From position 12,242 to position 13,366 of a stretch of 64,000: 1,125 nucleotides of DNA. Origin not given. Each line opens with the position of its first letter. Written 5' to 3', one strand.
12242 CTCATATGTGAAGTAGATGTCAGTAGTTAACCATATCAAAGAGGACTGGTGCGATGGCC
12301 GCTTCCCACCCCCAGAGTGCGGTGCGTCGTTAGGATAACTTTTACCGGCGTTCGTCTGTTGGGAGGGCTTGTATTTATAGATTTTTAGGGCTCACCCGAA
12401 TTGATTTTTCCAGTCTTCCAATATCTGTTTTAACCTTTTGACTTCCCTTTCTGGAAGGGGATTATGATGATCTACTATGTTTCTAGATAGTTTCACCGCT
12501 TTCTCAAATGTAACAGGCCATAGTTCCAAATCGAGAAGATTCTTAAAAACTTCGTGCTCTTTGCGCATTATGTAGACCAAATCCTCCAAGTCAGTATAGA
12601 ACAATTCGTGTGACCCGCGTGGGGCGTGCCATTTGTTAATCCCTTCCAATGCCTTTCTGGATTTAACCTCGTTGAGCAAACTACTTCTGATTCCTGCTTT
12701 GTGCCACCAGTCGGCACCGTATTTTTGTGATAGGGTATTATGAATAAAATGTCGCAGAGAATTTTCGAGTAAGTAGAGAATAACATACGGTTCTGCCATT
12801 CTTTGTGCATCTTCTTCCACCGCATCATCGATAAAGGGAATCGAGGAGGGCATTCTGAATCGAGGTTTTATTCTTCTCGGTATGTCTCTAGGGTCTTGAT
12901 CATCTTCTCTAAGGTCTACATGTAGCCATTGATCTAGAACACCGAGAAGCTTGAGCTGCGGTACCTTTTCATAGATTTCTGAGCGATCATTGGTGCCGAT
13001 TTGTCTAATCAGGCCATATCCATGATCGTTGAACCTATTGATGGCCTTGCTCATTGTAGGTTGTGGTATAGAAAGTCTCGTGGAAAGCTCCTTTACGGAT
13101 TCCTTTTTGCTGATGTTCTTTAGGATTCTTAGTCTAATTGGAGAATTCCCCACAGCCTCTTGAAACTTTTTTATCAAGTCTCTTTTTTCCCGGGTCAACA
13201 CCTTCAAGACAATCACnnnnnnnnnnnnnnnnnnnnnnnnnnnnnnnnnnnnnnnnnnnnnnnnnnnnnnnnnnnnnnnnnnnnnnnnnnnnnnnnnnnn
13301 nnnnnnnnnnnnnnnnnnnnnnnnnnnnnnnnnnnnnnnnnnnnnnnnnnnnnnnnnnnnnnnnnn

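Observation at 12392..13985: wHTH-HEPN fusion protein in an overlapping operon with three small HTH proteins (two paralogous)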

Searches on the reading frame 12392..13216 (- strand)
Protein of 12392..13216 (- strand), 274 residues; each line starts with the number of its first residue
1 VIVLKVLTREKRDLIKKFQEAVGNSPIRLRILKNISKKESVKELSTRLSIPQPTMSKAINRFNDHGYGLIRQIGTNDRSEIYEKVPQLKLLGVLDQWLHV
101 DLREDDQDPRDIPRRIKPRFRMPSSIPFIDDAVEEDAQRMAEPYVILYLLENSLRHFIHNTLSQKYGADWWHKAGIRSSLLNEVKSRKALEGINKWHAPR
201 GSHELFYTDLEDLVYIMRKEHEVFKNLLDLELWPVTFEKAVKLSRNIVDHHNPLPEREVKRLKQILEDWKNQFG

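Call 3: search_protein_families(library=pfam, proteins=[window:12392-13216:-], max_evalue=1)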
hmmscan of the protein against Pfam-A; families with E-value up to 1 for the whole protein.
window:12392-13216:- (274 aa): 12 families
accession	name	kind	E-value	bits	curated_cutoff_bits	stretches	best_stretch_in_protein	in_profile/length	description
PF18731.6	HEPN_Swt1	-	7.9e-09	36.2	27.5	1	147-270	3-111/115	Swt1-like HEPN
PF13384.12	HTH_23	-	0.00047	20.3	24.6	1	27-66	6-45/50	Homeodomain-like domain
PF12802.13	MarR_2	-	0.0014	19.2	27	1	27-67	6-49/61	MarR family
PF12840.13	HTH_20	-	0.0016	18.8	27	1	25-61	3-41/51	Helix-turn-helix domain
PF01325.25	Fe_dep_repress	-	0.012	16.2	26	1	37-68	21-52/60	Iron dependent repressor, N-terminal DNA binding domain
PF17293.8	Arm-DNA-bind_5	-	0.034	15.1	22.6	1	20-89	9-76/87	Arm DNA-binding domain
PF01047.28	MarR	-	0.039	14.3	24.6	1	40-78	19-56/59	MarR family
PF13412.12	HTH_24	-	0.075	13.1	21.9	1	27-67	4-46/48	Winged helix-turn-helix DNA-binding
PF10208.15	ARMET_C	-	0.076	12.9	23.5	1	259-270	9-20/43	ARMET, C-terminal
PF00126.33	HTH_1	-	0.12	12.7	26.6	1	29-63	4-38/60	Bacterial regulatory helix-turn-helix protein, lysR family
PF01022.26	HTH_5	-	0.15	12.4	22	1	25-56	1-33/47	Bacterial regulatory protein, arsR family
PF25213.1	HVO_A0261_N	-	0.22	11.8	35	1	24-67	9-53/86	HVO_A0261 N-terminal domain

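Call 7: find_homologous_proteins(query=window:12392-13216:-)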
Query window:12392-13216:- (274 aa): 41 proteins with E <= 0.001 among 493 candidates.
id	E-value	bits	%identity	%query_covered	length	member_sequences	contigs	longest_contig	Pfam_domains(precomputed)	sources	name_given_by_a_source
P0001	6.9e-178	608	100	99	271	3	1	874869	PF18731.7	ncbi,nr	ncbi:MAG: hypothetical protein HYS81_01855 [Candidatus Aenigmatarchaeota archaeon]|nr:MAG: hypotheti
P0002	3.2e-98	346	58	98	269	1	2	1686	PF13518.13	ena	-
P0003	5.2e-94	333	57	100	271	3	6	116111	PF18731.7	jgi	-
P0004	1.5e-91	324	57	98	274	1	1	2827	PF18731.7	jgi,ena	-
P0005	3.1e-91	323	54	99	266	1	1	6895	PF13518.13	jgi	jgi:DNA-binding transcriptional ArsR family regulator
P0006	2.2e-90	321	54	97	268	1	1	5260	PF18731.7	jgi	jgi:hypothetical protein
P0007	6.9e-90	319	54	98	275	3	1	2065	PF18731.7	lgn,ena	-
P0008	2.5e-89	317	54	99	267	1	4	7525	-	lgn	-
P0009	4.4e-89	316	56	98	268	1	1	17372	PF18731.7,PF13384.13,PF13518.13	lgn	-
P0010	1.3e-88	315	56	99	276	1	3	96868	-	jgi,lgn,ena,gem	-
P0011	2.7e-88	314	54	98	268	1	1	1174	-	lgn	-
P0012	2.9e-88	314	54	99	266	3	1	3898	PF13384.13,PF13518.13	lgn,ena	-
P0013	3.9e-88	313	54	97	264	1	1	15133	PF18731.7,PF13518.13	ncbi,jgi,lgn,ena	-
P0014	9.1e-88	312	56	97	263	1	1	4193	-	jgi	jgi:predicted DNA-binding transcriptional regulator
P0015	2.0e-87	311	54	98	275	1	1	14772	PF18731.7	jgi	-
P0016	2.5e-87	311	54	97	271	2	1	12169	PF18731.7,PF01022.27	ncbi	-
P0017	9.0e-87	309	54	98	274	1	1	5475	PF18731.7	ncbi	ncbi:MAG: Swt1 family HEPN domain-containing protein [Candidatus Aenigmatarchaeota archaeon]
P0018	9.3e-86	305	54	97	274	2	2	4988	PF18731.7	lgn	-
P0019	1.3e-85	305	55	97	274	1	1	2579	PF18731.7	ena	-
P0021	5.2e-85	303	52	97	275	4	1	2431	PF18731.7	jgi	-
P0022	8.9e-85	302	54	97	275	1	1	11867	PF18731.7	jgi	jgi:DNA-binding transcriptional ArsR family regulator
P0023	5.2e-84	300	54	97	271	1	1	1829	PF18731.7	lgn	-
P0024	9.4e-84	299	54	97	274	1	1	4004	PF18731.7,PF01022.27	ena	-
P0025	9.6e-84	299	51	97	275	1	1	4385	PF18731.7,PF13518.13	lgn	-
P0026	9.8e-84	299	53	97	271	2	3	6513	PF18731.7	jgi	jgi:DNA-binding transcriptional ArsR family regulator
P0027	1.4e-83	298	51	97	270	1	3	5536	PF18731.7,PF13384.13,PF13518.13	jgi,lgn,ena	-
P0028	2.1e-83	298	50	92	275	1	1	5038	PF18731.7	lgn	-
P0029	1.5e-80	288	54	97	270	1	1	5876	PF18731.7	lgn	-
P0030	9.8e-79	282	51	99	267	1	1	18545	PF18731.7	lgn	-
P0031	2.7e-78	281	49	99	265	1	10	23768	PF18731.7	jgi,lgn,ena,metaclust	metaclust:\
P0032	4.6e-78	280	50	99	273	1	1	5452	PF12840.14,PF18731.7,PF12802.14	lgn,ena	-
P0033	1.0e-76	276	48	99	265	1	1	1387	PF18731.7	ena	-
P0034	2.0e-73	265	49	99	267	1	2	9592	PF18731.7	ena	-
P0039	2.0e-53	199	59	55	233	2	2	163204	-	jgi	jgi:hypothetical protein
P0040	5.8e-52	195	54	58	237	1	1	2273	PF18731.7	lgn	-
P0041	4.6e-49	185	48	68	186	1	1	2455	PF18731.7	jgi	jgi:hypothetical protein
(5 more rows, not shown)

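Call 14: find_encoding_contigs(protein=P0003, flank=6000, max_places=3)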
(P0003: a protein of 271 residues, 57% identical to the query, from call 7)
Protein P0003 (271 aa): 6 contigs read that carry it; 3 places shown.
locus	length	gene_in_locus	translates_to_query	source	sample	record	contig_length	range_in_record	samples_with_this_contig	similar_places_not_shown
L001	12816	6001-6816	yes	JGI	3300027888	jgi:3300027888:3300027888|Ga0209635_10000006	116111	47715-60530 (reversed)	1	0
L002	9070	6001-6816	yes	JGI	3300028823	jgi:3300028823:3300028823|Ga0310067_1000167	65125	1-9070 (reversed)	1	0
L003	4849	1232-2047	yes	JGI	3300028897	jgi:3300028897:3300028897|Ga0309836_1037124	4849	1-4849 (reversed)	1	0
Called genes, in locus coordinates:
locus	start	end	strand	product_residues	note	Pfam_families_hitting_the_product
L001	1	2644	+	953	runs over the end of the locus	PF04851:ResIII, PF00270:DEAD, PF00271:Helicase_C, PF19306:WHD_Lhr, PF08494:DEAD_assoc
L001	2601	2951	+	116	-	PF00708:Acylphosphatase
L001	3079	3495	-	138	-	-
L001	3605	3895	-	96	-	-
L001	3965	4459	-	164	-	PF10882:bPH_5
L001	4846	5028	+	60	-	-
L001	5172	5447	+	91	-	-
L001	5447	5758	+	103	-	-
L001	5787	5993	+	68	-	-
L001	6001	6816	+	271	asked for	PF18731:HEPN_Swt1 (faint)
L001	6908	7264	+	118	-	-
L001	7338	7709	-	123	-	-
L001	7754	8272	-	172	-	PF04191:PEMT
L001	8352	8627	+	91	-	PF14358:DUF4405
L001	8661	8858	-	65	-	-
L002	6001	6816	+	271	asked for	PF18731:HEPN_Swt1 (faint)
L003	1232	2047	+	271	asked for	PF18731:HEPN_Swt1 (faint)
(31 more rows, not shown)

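Call 15: find_encoding_contigs(protein=P0010, flank=6000, max_places=3)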
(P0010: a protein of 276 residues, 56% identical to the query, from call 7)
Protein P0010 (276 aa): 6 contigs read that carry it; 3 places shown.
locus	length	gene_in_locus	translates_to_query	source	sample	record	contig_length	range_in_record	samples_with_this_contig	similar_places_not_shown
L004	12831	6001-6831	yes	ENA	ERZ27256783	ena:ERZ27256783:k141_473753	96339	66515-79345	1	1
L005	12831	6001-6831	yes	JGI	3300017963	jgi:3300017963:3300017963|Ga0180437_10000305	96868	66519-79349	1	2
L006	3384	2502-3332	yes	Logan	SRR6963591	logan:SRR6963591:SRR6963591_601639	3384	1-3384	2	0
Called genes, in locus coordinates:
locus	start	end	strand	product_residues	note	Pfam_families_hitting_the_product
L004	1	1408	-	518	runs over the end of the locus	PF24517:CBM96, PF18998:Flg_new_2 (weak)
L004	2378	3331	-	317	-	-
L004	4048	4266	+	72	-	-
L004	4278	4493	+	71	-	-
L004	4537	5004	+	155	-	-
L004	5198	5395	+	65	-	-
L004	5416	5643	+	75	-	-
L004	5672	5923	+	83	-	PF08281:Sigma70_r4_2 (weak)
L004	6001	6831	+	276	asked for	-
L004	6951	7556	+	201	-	PF03692:CxxCxxCC (faint)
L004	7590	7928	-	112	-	-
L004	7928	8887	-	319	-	PF00589:Phage_integrase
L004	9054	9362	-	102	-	PF00338:Ribosomal_S10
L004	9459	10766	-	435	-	PF00009:GTP_EFTU, PF03144:GTP_EFTU_D2, PF03143:GTP_EFTU_D3, PF22594:GTP-eEF1A_C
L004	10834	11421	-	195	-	PF00177:Ribosomal_S7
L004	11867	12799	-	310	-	PF01171:ATP_bind_3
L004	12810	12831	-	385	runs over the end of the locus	PF02163:Peptidase_M50, PF13180:PDZ_2 (weak)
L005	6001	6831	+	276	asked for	-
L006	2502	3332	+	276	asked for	-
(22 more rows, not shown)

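Call 16: find_encoding_contigs(protein=P0031, flank=6000, max_places=3)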
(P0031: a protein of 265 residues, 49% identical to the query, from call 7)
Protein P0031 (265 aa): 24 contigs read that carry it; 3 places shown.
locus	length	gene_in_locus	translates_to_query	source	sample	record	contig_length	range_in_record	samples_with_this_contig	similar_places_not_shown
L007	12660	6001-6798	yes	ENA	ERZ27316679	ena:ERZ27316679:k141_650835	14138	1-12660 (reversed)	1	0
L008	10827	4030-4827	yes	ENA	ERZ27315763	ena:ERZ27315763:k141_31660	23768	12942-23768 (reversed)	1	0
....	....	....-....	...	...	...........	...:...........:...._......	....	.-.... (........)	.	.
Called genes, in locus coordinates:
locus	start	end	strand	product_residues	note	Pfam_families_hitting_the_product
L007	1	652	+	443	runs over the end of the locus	PF09254:FokI_cleav_dom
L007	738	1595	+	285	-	PF15515:MvaI_BcnI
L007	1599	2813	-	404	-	PF01555:N6_N4_Mtase (weak), PF01170:UPF0020 (faint)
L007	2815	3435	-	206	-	PF19810:HFX_2341_N, PF22662:Csa3_N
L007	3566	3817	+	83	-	-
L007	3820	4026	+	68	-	-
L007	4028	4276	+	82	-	-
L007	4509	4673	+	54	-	-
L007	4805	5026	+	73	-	-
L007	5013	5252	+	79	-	-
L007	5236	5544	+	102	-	-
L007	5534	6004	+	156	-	-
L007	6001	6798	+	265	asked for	PF18731:HEPN_Swt1 (weak)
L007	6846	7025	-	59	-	-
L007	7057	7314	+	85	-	-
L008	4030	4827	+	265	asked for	PF18731:HEPN_Swt1 (weak)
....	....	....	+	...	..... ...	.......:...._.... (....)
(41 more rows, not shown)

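Call 18: search_protein_families(library=padloc, proteins=[window:12392-13216:-], max_evalue=0.1)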
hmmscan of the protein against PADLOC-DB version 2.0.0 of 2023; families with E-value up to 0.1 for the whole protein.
window:12392-13216:- (274 aa): 9 families
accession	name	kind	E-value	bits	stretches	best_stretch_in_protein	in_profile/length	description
PDLC04592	PDC-M34B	-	1.5e-37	127.1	1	125-274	43-191/192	-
PDLC04590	PDC-M34B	-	6.6e-22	76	1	129-272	2-144/147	-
PDLC04591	PDC-M34B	-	5.6e-21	73.2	1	124-271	35-182/185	-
PDLC01438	Csa3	-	1.4e-06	26.6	1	7-103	130-219/305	"CAS-I,CAS-II,CAS-III,CAS-IV,CAS-V,CAS-VI; associated_signaling"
PDLC01848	CARF3--CARF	-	0.00043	18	1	28-67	139-178/197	-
PDLC01044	Csa3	-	0.0019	16.1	1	25-66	135-177/194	Type I-A associated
PDLC01858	CARF3--CARF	-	0.012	13.5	1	29-73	147-190/204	-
PDLC04038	PD-T4-5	-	0.023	11.9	1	144-189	49-94/309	-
PDLC01434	CasR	-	0.028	12.3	0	11-78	114-178/191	"CAS-I,CAS-II,CAS-III,CAS-IV,CAS-V,CAS-VI; associated_signaling"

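Call 19: search_protein_families(library=ncbifam, proteins=[window:12392-13216:-], max_evalue=0.1)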
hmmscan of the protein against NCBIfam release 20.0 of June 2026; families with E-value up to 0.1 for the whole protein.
window:12392-13216:- (274 aa): 5 families
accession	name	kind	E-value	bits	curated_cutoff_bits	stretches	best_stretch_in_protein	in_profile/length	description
NF033788.1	HTH_metalloreg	subfamily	0.0005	19.8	55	1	25-65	10-52/77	metalloregulator ArsR/SmtB family transcription factor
TIGR01889.1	Staph_reg_Sar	paralog_domain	0.05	13.9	62.6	0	31-67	36-72/109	staphylococcal accessory regulator family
NF053863.1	DS11_antiphage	equivalog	0.074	12.1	260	0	136-165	191-220/305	CBS domain-containing anti-phage protein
NF040642.1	sulf_sens_BigR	equivalog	0.085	12.9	155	0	25-61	19-56/95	sulfite-sensing transcriptional repressor BigR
TIGR02424.1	TF_pcaQ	equivalog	0.097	11.6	303.8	0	30-62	9-41/300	pca operon transcription factor PcaQ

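Call 26: find_encoding_contigs(protein=P0009, flank=7000, max_places=2)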
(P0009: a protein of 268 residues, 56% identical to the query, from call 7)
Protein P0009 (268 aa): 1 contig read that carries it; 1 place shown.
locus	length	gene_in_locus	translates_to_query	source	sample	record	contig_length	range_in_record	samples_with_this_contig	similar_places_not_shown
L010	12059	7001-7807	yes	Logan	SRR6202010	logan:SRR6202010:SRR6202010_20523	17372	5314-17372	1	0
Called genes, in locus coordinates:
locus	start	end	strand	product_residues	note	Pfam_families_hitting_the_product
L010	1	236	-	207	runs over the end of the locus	-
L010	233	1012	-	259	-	-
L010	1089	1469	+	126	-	-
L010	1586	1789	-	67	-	-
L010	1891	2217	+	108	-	-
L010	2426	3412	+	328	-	PF13191:AAA_16, PF00004:AAA, PF13173:AAA_14 (weak), PF13401:AAA_22, PF22703:Cdc6_lid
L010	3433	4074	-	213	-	-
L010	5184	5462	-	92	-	-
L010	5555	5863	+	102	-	-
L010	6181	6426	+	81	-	-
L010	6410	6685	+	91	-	PF13384:HTH_23 (weak)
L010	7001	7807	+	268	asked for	PF13384:HTH_23 (weak), PF13518:HTH_28 (weak), PF18731:HEPN_Swt1 (faint)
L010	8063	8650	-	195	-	-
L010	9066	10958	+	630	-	PF01935:DUF87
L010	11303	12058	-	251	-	?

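Call 27: find_encoding_contigs(protein=P0030, flank=7000, max_places=2)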
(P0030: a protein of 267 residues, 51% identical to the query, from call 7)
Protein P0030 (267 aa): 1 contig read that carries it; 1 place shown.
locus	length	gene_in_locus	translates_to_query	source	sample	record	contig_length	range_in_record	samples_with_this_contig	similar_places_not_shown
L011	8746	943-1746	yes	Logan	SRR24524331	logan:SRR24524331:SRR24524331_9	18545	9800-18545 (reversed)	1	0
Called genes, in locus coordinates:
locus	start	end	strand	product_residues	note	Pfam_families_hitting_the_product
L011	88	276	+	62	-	-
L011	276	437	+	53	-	-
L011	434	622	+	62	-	-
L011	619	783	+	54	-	-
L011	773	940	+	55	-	PF13412:HTH_24 (weak)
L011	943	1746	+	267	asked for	PF18731:HEPN_Swt1 (weak)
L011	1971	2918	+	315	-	PF00297:Ribosomal_L3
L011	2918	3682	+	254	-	PF00573:Ribosomal_L4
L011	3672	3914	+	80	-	PF00276:Ribosomal_L23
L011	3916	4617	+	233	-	PF03947:Ribosomal_L2_C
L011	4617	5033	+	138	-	PF00203:Ribosomal_S19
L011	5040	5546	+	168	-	PF00237:Ribosomal_L22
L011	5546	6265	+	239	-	PF07650:KH_2, PF00189:Ribosomal_S3_C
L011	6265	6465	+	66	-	-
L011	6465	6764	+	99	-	PF01253:SUI1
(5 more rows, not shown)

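Call 28: find_encoding_contigs(protein=P0013, flank=7000, max_places=2)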
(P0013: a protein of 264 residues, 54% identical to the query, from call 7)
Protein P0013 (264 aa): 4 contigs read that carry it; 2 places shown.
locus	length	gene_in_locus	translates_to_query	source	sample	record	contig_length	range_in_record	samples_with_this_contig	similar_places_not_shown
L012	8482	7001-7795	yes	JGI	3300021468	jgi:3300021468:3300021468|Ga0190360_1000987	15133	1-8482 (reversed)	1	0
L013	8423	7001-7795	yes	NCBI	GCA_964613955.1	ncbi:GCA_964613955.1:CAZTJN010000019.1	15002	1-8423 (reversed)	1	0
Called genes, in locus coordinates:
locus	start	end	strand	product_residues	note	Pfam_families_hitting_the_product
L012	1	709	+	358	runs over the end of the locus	-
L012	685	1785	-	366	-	-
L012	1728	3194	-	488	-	PF02655:ATP-grasp_3, PF02786:CPSase_L_D2 (faint), PF02222:ATP-grasp (faint)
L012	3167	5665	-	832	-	PF03104:DNA_pol_B_exo1, PF10108:DNA_pol_B_exo2, PF00136:DNA_pol_B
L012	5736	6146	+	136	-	PF01451:LMWPc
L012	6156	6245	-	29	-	PF03989:DNA_gyraseA_C (weak)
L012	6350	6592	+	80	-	-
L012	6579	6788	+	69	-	-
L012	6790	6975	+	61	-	-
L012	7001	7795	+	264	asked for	PF13518:HTH_28 (weak), PF18731:HEPN_Swt1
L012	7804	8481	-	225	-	?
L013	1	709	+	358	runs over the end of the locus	-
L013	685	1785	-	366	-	-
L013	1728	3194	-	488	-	PF02655:ATP-grasp_3, PF02786:CPSase_L_D2 (faint), PF02222:ATP-grasp (faint)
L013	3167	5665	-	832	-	PF03104:DNA_pol_B_exo1, PF10108:DNA_pol_B_exo2, PF00136:DNA_pol_B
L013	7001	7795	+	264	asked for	PF13518:HTH_28 (weak), PF18731:HEPN_Swt1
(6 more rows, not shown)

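Call 31: find_related_loci(query=A1, collection=genome_contigs, flank=5000)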
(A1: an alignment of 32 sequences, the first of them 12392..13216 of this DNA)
Query A1 (274 aa) in genome_contigs; peptide patterns used: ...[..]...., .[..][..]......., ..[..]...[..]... (x = any residue, [..] = any of these).
60 stretches matched a pattern; 13 encode a relative of the query (tblastn E <= 1e-3); 13 distinct loci.
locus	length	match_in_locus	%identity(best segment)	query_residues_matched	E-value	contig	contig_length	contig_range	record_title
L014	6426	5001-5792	54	6-273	1e-94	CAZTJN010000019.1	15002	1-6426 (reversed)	MAG TPA_asm: uncultured archaeon isolate binchicken_co184_466 genome assembly, contig: NODE_7193_length_15002_cov_20.386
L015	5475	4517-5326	53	2-273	2e-92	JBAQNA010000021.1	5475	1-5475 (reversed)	MAG: Candidatus Aenigmatarchaeota archaeon isolate MFD12050_ilm_asm_bin17 k127_79833, whole genome shotgun sequence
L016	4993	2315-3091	42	10-274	2e-65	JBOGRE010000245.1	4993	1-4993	MAG: Nitrosarchaeum sp. isolate H1-B1_metabat2.bin.78 k127_1026339, whole genome shotgun sequence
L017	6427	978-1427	41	125-273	5e-34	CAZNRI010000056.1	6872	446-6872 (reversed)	MAG TPA_asm: uncultured Brevefilum sp. isolate binchicken_co211_279 genome assembly, contig: NODE_8691_length_6872_cov_1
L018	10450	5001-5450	40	124-273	6e-32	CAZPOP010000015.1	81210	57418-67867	MAG TPA_asm: uncultured Ignavibacteria bacterium isolate SRP214966_co5_260 genome assembly, contig: NODE_98_length_81210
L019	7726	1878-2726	28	16-272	2e-28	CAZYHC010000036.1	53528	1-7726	MAG TPA_asm: uncultured Anaerolineales bacterium isolate binchicken_co294_99 genome assembly, contig: NODE_989_length_53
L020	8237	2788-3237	36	127-274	2e-28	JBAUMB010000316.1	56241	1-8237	MAG: Anaerolineales bacterium isolate MFD05467_ilm_asm_bin9 k127_135675, whole genome shotgun sequence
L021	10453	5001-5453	35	127-273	2e-27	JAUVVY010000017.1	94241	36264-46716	MAG: bacterium isolate CSMAG_1176 CSMAG_1176_k127_4820292_length_94241_cov_34.9977, whole genome shotgun sequence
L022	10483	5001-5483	30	113-269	3e-21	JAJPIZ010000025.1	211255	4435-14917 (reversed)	MAG: Anaerolineae bacterium isolate Centralia_MAG_396 k107_26892689, whole genome shotgun sequence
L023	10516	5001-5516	30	108-269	6e-18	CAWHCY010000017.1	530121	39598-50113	MAG: uncultured Chloroflexia bacterium isolate MFD00905.bin.1.53 genome assembly, contig: contig_994, whole genome shotg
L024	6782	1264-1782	31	100-274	2e-19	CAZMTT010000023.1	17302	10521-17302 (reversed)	MAG TPA_asm: uncultured Dehalococcoidales bacterium isolate binchicken_co89_139 genome assembly, contig: NODE_5973_lengt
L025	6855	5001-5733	31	36-272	8e-21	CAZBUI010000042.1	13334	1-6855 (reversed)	MAG TPA_asm: uncultured Candidatus Bathyarchaeia archaeon isolate binchicken_co19_312 genome assembly, contig: NODE_7744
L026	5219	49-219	42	133-191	2e-7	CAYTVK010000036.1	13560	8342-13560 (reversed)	MAG TPA_asm: uncultured Candidatus Bathyarchaeia archaeon isolate binchicken_co150_181 genome assembly, contig: NODE_104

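Call 34: predict_structure(alignment_id=A1)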
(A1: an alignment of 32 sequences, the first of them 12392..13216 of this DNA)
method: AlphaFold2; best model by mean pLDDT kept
length: 274 residues; sequences in the alignment: 32
mean_pLDDT: 85.2   pTM: 0.55
mean pLDDT of the five models: 85.2, 84.9, 84.6, 84.3, 83.2
residues with pLDDT >= 90: 141; 70-90: 94; 50-70: 28; < 50: 11
segments of 3 or more residues with pLDDT < 50: 1-4, 111-113
pLDDT, mean of each block of 10 residues (from residue 1): 62 91 93 93 95 94 88 92 92 87 60 53 84 88 88 94 95 92 87 59 83 93 93 90 77 83 94 88
secondary structure, 60 per line:
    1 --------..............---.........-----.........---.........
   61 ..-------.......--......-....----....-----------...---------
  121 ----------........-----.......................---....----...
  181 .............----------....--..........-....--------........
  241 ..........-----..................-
elements in order: H9-22 H26-34 H41-48 H52-62 E70-76 E79-84 H86-89 H94-97 H131-138 H144-166 H170-173 H178-193 H204-207 H210-219 H221-224 H233-250 H256-273
